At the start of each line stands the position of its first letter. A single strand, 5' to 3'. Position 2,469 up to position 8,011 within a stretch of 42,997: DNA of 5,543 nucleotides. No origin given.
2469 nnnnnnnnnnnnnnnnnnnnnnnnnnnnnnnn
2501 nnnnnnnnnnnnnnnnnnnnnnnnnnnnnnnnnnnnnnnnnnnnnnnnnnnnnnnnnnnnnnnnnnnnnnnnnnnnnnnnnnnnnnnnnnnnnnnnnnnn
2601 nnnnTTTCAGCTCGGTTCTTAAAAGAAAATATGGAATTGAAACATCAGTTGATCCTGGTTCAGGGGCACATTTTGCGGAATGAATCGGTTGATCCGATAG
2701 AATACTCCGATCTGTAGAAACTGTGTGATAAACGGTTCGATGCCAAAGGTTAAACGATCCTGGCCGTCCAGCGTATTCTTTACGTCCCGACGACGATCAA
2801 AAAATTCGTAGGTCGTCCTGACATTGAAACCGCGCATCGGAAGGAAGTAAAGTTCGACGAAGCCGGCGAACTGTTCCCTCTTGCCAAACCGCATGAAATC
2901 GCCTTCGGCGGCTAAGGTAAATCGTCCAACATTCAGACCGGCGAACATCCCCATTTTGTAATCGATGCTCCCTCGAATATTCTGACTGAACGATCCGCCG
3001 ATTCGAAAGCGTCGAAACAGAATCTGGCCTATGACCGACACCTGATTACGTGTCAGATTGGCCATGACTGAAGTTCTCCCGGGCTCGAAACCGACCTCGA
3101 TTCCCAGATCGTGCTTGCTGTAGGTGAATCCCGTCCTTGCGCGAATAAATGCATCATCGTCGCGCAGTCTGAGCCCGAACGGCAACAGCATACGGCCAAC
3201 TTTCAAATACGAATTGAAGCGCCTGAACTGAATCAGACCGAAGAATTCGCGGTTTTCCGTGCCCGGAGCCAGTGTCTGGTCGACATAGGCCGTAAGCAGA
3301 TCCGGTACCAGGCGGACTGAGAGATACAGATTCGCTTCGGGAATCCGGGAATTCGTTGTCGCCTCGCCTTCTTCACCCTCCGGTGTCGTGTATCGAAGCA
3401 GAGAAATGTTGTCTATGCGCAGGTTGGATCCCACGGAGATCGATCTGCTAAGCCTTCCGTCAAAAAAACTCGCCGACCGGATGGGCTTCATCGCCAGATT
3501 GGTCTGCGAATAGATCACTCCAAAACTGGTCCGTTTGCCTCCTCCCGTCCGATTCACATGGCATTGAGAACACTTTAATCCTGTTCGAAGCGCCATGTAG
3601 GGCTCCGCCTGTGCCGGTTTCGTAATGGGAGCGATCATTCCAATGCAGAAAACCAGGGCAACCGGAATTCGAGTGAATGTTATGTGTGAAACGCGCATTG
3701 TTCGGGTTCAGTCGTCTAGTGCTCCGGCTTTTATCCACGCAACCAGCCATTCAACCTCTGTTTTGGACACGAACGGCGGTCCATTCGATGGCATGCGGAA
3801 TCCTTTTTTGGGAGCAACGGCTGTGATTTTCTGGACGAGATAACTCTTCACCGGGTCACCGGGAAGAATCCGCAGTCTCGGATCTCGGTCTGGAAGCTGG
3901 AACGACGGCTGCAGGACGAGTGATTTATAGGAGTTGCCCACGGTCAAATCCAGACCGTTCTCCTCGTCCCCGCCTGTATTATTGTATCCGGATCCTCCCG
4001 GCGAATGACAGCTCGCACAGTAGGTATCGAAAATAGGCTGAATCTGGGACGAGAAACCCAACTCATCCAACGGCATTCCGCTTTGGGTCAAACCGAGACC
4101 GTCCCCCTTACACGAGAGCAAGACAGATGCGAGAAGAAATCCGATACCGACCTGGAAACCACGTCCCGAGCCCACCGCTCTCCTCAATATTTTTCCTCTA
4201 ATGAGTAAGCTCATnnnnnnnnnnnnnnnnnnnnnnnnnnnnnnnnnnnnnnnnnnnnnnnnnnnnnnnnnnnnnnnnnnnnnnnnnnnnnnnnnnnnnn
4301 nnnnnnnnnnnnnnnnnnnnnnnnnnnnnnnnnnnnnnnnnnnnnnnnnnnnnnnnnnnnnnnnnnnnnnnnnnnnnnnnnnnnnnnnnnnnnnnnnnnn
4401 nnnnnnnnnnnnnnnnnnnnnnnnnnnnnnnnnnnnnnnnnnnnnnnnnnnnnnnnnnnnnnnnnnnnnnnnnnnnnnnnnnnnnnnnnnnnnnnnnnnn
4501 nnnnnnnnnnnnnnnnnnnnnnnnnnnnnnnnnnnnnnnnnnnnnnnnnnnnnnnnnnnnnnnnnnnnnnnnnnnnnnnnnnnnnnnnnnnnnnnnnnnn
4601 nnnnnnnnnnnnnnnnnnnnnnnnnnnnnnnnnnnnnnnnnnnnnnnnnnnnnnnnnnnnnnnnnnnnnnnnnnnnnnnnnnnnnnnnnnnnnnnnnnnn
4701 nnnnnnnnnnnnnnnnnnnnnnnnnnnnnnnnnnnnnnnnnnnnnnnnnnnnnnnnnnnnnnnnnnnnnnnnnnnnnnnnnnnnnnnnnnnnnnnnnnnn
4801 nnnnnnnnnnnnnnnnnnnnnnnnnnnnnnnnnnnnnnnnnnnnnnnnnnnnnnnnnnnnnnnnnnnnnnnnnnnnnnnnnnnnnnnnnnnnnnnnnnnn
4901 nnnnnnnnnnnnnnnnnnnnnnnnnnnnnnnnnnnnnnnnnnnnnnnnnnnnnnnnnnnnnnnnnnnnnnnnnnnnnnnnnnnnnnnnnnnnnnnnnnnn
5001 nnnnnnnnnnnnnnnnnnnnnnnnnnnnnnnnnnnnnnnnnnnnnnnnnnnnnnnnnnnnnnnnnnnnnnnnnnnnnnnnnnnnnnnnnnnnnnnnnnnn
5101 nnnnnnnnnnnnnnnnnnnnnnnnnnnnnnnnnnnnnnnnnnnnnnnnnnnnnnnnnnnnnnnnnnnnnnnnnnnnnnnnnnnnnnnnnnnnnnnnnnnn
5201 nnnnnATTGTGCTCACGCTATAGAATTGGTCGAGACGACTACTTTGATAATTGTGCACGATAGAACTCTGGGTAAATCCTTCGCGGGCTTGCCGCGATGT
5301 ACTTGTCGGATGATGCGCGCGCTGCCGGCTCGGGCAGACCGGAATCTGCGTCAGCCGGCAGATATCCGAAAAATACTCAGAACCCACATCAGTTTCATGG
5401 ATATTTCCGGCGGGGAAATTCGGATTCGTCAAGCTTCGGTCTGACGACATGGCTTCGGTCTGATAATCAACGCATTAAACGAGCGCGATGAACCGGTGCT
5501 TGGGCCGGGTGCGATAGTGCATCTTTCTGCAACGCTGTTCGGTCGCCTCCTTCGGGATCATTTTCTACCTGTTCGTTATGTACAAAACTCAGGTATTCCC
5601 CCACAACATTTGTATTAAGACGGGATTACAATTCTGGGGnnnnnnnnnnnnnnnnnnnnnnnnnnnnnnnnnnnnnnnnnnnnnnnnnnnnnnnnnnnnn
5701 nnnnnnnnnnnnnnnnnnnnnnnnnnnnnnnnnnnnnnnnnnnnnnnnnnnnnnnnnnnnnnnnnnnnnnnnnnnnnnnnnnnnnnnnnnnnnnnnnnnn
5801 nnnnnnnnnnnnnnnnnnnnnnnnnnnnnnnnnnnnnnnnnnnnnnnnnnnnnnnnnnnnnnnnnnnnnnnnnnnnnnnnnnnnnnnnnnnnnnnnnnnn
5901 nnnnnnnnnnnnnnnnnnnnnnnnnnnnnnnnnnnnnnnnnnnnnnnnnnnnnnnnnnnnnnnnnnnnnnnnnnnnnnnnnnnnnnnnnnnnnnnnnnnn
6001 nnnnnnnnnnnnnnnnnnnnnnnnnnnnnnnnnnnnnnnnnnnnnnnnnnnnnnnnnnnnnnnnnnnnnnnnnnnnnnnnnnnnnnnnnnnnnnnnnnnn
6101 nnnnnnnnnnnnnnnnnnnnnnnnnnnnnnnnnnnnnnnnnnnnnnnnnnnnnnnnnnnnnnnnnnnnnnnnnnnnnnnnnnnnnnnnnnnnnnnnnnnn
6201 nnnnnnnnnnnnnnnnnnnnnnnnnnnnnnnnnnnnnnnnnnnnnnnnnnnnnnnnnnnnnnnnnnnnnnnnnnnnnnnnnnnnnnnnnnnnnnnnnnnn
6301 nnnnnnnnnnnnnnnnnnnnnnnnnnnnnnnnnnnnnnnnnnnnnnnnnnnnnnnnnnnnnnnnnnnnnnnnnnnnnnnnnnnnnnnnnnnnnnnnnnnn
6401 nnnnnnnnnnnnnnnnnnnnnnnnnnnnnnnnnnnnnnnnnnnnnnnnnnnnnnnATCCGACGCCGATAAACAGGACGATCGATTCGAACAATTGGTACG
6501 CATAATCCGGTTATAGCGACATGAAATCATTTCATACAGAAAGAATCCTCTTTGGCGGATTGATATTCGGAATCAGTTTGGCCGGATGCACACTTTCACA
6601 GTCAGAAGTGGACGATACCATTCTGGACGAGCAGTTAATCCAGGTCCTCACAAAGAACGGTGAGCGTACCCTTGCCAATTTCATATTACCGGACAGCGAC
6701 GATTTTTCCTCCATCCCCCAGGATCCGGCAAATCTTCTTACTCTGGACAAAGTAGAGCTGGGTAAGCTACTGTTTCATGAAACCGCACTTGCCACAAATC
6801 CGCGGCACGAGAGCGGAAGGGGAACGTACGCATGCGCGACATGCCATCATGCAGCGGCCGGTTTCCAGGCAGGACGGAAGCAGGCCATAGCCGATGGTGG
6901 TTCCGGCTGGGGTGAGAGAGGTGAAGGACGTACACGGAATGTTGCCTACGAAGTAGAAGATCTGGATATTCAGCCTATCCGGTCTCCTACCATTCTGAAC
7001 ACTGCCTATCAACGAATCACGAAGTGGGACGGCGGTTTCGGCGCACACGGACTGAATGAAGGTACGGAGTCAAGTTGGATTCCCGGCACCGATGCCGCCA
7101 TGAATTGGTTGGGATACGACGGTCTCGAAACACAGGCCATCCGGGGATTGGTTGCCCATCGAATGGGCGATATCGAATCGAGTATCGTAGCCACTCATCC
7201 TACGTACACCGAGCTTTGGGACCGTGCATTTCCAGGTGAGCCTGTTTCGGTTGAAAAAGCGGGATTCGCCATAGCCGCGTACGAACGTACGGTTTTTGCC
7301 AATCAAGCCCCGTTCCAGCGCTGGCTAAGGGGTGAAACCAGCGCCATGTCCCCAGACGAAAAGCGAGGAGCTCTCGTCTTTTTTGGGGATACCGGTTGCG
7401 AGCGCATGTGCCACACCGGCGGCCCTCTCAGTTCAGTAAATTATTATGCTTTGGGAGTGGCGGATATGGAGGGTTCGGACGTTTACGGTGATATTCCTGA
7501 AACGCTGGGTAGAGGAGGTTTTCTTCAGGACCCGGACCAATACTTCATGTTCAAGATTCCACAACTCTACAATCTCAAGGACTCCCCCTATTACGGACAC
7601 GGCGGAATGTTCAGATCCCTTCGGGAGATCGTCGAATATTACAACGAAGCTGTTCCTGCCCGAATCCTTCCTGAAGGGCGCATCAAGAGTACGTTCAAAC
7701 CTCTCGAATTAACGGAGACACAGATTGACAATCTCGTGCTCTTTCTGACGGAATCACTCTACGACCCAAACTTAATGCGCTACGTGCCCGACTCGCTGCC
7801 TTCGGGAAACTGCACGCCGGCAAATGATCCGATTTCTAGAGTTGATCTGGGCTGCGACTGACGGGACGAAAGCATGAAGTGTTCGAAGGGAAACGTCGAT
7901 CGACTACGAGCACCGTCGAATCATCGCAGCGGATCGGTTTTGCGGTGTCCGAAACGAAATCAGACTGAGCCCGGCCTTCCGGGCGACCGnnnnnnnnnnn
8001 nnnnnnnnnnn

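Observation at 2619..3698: Compact Cyc2-like fused cytochrome-porin (359 aa, single CSQCH next to the signal-peptide cleavage site)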

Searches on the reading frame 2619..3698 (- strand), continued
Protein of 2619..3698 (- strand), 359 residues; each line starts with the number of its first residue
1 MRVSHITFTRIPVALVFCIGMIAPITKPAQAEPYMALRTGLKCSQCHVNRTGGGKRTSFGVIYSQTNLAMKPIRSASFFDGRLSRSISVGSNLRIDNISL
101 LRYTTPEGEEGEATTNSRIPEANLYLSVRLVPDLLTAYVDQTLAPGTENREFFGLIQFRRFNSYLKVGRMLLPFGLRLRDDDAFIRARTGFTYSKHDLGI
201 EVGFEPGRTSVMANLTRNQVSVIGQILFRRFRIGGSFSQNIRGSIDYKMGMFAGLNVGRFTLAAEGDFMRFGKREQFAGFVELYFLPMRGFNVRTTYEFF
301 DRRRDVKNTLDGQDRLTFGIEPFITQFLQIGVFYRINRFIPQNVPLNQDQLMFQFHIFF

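Call 65: search_protein_families(library=pfam, alignment_id=A1, max_evalue=0.01)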
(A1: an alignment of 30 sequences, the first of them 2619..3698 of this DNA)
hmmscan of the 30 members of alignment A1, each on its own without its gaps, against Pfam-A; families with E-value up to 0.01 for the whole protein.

A. member 1, window:2619-3698:- (359 aa): 0 families

B. families by the number of members that match (of 30 scanned): 1 family
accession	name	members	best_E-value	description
PF13609.12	Porin_4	2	5.8e-06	Gram-negative porin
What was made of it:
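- On General Gram-negative porins (Pfam Porin_4 / OMP_b-brl): 2 of 30 family members hit Porin_4 (call 65).
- Closest known: OprP/OprO and general 16-strand porins. Different: They have no haem segment, sequence identity is 9-13%, and only 2 of 30 family members reach Pfam Porin_4 (call 65).
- Barrel similarity among 16-strand porins is generic, and 2 of 30 members hit Pfam Porin_4 (call 65).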

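Call 76: find_encoding_contigs(protein=P0120, flank=9000, max_places=1)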
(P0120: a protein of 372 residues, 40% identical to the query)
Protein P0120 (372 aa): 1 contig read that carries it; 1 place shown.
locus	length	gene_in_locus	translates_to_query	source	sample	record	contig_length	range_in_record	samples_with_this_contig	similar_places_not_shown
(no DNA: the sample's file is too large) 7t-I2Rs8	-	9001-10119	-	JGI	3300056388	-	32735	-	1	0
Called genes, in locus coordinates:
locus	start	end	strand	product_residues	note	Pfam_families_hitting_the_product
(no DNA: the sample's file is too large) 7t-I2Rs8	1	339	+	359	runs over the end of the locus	PF00108:Thiolase_N (faint), PF08545:ACP_syn_III, PF08541:ACP_syn_III_C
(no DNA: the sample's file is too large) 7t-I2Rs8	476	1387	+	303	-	PF02826:2-Hacid_dh_C (weak), PF03446:NAD_binding_2, PF03807:F420_oxidored (weak), PF00393:6PGD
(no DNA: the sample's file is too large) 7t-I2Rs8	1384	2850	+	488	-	PF00479:G6PD_N, PF02781:G6PD_C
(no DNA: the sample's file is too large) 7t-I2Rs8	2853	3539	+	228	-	PF01182:Glucosamine_iso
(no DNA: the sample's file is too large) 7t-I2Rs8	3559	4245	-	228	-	PF07883:Cupin_2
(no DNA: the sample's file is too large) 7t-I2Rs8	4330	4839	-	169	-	-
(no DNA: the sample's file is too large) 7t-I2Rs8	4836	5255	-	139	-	-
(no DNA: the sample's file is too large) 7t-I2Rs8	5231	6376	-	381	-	PF04208:MtrA, PF14251:PterinBD-DUF4346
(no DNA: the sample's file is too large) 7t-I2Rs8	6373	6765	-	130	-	PF01022:HTH_5, PF12840:HTH_20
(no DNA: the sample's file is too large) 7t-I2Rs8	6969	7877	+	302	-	PF00034:Cytochrom_C, PF13442:Cytochrome_CBB3, PF00034:Cytochrom_C (weak)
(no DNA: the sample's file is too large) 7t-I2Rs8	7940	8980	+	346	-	PF22544:HYDIN_VesB_CFA65-like_Ig (faint)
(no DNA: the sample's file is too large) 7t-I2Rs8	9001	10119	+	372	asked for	-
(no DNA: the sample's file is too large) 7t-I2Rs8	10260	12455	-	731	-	PF15902:Sortilin-Vps10 (faint), PF25852:DUF6242_C (faint), PF02012:BNR (faint), PF14870:PSII_BNR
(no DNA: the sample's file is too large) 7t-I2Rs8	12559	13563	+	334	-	PF12625:Arabinose_bd, PF12833:HTH_18, PF00165:HTH_AraC (weak)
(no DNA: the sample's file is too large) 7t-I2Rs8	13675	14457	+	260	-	-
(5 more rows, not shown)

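Call 77: find_encoding_contigs(protein=P0089, flank=9000, max_places=1)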
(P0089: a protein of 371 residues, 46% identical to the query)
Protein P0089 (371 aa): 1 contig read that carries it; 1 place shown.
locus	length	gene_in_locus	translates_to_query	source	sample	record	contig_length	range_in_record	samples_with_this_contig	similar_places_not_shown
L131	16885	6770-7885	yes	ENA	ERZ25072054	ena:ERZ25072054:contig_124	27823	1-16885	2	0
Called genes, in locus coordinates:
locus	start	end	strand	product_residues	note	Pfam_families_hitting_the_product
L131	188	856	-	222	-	PF01609:DDE_Tnp_1 (faint)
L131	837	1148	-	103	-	PF05598:DUF772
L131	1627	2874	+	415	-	PF03349:Toluene_X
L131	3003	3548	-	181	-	PF01871:AMMECR1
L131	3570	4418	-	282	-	PF01875:Memo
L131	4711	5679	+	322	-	PF00034:Cytochrom_C, PF13442:Cytochrome_CBB3, PF00034:Cytochrom_C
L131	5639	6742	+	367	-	PF07610:DUF1573 (faint), PF22544:HYDIN_VesB_CFA65-like_Ig (faint)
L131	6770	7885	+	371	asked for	-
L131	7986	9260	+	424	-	PF01595:CNNM, PF00571:CBS, PF03471:CorC_HlyC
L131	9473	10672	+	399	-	PF01595:CNNM, PF00571:CBS, PF03471:CorC_HlyC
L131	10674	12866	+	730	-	PF03065:Glyco_hydro_57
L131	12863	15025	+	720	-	PF01074:Glyco_hydro_38N (weak), PF03065:Glyco_hydro_57, PF09094:AmyA-A_glucT_m, PF09095:AmyA-gluTrfs_C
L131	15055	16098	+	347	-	PF01087:GalP_UDP_transf, PF16285:DUF4931_N, PF16268:DUF4921 (weak), PF02744:GalP_UDP_tr_C (weak)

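Call 78: find_encoding_contigs(protein=P0025, flank=9000, max_places=1)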
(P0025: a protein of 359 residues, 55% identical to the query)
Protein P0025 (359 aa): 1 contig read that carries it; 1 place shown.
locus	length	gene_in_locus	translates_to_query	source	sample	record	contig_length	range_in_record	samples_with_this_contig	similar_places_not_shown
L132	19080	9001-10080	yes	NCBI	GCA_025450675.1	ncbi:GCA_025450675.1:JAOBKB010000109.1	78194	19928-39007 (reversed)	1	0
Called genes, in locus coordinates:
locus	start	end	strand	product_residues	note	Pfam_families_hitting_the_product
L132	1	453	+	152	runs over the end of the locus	PF01668:SmpB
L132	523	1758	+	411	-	PF00579:tRNA-synt_1b, PF01479:S4 (faint), PF16714:TyrRSs_C (faint), PF22421:SYY_C-terminal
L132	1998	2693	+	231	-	PF22904:NOMO1-like_2nd (faint), PF13620:CarboxypepD_reg (weak)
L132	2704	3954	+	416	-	-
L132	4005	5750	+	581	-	PF00672:HAMP, PF00512:HisKA, PF02518:HATPase_c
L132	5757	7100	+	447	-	PF00072:Response_reg, PF00158:Sigma54_activat, PF14532:Sigma54_activ_2, PF07728:AAA_5 (weak), PF25601:AAA_lid_14, PF02954:HTH_8 (weak)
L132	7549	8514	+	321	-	PF00034:Cytochrom_C, PF13442:Cytochrome_CBB3, PF00034:Cytochrom_C (weak)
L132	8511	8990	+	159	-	-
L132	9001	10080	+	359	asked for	-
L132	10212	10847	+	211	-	PF02433:FixO (faint), PF00034:Cytochrom_C, PF13442:Cytochrome_CBB3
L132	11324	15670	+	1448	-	PF18962:Por_Secre_tail (faint), PF13585:CHU_C (faint), PF13860:FlgD_ig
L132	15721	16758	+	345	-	PF00963:Cohesin, PF13585:CHU_C (weak), PF13860:FlgD_ig, PF18962:Por_Secre_tail (weak)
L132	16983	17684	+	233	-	PF00355:Rieske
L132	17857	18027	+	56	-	-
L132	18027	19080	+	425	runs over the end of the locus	PF00483:NTP_transferase, PF24894:Hexapep_GlmU, PF25084:LbH_EIF2B (faint), PF25087:GMPPB_C (weak), PF25247:LbH_GLGC (faint)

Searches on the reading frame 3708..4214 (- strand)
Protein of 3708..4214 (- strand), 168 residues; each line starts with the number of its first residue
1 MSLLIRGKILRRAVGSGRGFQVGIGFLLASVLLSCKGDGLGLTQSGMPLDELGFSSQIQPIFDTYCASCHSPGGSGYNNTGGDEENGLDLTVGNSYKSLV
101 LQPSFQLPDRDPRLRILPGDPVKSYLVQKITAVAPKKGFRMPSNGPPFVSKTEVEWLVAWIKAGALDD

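Call 3: search_protein_families(library=pfam, proteins=[window:3708-4214:-], max_evalue=0.1)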
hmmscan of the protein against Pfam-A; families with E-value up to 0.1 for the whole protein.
window:3708-4214:- (168 aa): 3 families
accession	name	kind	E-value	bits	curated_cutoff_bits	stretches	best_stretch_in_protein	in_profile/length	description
PF13442.11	Cytochrome_CBB3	-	1.1e-06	29.3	27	1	58-161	6-68/68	Cytochrome C oxidase, cbb3-type, subunit III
PF00034.26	Cytochrom_C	-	0.00031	22.4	21.3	1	59-162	5-87/90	Cytochrome c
PF22297.1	PccH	-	0.031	14.8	24.4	0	54-86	2-34/133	PccH Cytochrome c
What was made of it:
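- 3708..4214 (-): 168-aa lipoprotein with a C-terminal monohaem cytochrome c domain (CASCH, invariant MP), immediately upstream in the operon. Pfam Cytochrome_CBB3 and Cytochrom_C (call 3).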

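Call 4: search_protein_families(library=ncbifam, proteins=[window:3708-4214:-], max_evalue=0.1)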
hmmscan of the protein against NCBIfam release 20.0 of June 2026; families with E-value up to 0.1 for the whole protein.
window:3708-4214:- (168 aa): 4 families
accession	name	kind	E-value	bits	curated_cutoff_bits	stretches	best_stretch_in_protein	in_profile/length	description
TIGR03806.1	chp_HNE_0200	subfamily_domain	5.7e-07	29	313.3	1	62-162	217-312/314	SO2930 family diheme c-type cytochrome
NF052339.1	hydrazine_alpha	equivalog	0.018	12.9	800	1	52-100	668-717/804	hydrazine synthase subunit alpha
NF051462.1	RoxC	equivalog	0.063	11.4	900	1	53-81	47-74/812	putative rubber dioxygenase RoxC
NF047812.1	LIC11213_lipo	equivalog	0.091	12.9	100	0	54-100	40-87/118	LIC11213 family lipoprotein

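Call 51: search_solved_structures(query=window:3708-4214:-, max_evalue=1)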
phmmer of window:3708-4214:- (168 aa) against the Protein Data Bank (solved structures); distinct sequences matched with E-value up to 1: 10.
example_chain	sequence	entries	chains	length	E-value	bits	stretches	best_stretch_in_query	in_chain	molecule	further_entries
6qvm_A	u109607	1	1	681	0.0039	20.4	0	65-123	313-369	Multiheme cytochrome cf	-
6xkw_p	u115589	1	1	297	0.014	18.7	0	60-82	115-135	Cbb3-type cytochrome c oxidase subunit CcoP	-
6xkx_p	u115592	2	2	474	0.051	16.8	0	60-82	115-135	Cbb3-type cytochrome c oxidase subunit CcoP,Cytochrome c-type cyt cy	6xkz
9g83_v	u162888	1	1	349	0.06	16.6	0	60-77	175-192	Cbb3-type cytochrome c oxidase subunit CcoP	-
8snh_G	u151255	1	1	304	0.074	16.3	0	59-99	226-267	Cbb3-type cytochrome c oxidase subunit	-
7zs2_A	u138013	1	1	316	0.21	14.8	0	33-90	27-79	Hypothetical (Diheme) protein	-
7zs0_A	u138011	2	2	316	0.28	14.4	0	33-90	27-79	Hypothetical (Diheme) protein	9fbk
5c2v_A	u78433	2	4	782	0.29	14.4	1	52-129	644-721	HYDRAZINE SYNTHASE ALPHA SUBUNIT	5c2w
7zs1_A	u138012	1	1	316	0.29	14.4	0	33-90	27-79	Hypothetical (Diheme) protein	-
4rlr_A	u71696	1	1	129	0.41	13.9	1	51-79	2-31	Cytochrome c, 1 heme-binding site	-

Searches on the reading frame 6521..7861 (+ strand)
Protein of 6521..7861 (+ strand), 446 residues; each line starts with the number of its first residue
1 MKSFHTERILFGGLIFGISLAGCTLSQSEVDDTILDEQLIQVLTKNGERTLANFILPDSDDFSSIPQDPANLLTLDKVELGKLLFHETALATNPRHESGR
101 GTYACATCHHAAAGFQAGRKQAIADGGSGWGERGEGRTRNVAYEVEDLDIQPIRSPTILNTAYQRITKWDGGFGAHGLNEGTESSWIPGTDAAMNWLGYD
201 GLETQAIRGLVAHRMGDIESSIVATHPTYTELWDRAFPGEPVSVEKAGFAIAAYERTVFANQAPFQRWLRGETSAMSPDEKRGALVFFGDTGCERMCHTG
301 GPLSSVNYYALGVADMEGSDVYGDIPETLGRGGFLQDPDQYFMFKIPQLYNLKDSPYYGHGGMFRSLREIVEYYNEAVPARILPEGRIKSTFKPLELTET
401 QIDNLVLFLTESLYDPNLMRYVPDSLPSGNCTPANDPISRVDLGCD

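Call 3: search_protein_families(library=pfam, proteins=[window:6521-7861:+], max_evalue=0.1)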
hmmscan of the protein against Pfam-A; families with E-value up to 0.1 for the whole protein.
window:6521-7861:+ (446 aa): 1 family
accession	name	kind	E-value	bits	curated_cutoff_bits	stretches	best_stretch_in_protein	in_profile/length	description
PF03150.19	CCP_MauG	-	2.3e-23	83.9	25.6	1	76-273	2-148/149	Di-haem cytochrome c peroxidase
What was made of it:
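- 6521..7861 (+): Dihaem cytochrome c peroxidase / MauG-family protein between the two operons. Pfam CCP_MauG, E 2.3e-23 (call 3).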

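Call 4: search_protein_families(library=ncbifam, proteins=[window:6521-7861:+], max_evalue=0.1)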
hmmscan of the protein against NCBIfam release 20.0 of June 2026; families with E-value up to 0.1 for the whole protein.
window:6521-7861:+ (446 aa): 3 families
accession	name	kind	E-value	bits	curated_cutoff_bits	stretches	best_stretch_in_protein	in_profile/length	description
TIGR03981.2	SAM_quin_mod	hypoth_equivalog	3.3e-30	105.3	340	1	236-379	221-363/411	His-Xaa-Ser system-associated MauG-like protein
TIGR03791.1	TTQ_mauG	equivalog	1.1e-29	103.5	443.85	2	193-410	66-276/291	tryptophan tryptophylquinone biosynthesis enzyme MauG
TIGR04039.1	MXAN_0977_Heme2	hypoth_equivalog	8.9e-25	87.4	362.85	2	224-419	113-327/336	MbnH family di-heme enzyme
